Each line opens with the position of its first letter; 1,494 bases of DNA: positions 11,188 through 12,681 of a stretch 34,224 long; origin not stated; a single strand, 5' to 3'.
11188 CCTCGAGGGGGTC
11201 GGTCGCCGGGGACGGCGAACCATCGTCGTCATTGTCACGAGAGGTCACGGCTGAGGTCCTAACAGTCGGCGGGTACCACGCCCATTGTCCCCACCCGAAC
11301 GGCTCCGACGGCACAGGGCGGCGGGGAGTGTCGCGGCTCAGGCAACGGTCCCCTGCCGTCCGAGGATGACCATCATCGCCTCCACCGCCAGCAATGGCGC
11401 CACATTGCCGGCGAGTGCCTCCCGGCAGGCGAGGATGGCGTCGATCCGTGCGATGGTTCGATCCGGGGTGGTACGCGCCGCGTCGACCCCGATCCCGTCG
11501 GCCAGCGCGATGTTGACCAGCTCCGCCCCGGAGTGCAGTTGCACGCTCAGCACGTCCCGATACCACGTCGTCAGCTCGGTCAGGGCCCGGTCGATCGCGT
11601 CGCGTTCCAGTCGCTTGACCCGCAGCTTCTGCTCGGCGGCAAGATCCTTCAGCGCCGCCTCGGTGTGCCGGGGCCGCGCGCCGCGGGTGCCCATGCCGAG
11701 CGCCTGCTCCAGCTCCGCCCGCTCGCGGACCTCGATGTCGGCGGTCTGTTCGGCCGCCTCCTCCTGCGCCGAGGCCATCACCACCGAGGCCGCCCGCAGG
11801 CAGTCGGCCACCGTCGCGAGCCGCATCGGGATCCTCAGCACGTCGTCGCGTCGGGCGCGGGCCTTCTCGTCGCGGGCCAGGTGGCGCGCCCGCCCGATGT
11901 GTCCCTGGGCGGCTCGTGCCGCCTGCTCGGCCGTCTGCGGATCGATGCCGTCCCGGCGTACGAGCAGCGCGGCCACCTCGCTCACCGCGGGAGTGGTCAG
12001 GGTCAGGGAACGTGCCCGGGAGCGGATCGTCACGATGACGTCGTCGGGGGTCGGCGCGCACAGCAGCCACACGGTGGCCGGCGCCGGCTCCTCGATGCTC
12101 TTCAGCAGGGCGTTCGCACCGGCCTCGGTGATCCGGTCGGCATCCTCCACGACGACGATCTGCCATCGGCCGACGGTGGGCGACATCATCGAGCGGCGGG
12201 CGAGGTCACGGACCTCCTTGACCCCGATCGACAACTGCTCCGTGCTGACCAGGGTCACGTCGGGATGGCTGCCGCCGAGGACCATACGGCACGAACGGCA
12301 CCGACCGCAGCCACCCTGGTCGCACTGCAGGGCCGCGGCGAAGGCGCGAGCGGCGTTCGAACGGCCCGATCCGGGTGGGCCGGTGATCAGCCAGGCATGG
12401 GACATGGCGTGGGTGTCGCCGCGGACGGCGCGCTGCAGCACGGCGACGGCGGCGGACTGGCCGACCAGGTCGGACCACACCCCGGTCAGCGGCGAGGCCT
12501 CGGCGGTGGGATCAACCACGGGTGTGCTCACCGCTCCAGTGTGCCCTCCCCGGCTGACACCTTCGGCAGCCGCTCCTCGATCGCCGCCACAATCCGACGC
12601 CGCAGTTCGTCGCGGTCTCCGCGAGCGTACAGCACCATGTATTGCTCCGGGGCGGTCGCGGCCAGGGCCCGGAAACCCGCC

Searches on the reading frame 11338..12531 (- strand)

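Call 26: search_protein_families(library=pfam, proteins=[window:11338-12531:-], max_evalue=0.00001)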
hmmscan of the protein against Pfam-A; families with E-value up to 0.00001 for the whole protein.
window:11338-12531:- (397 aa): 1 family
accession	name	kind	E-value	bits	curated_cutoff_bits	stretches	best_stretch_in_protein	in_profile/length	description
PF13177.12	DNA_pol3_delta2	-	5.6e-40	137.4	27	1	25-180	2-159/161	DNA polymerase III, delta subunit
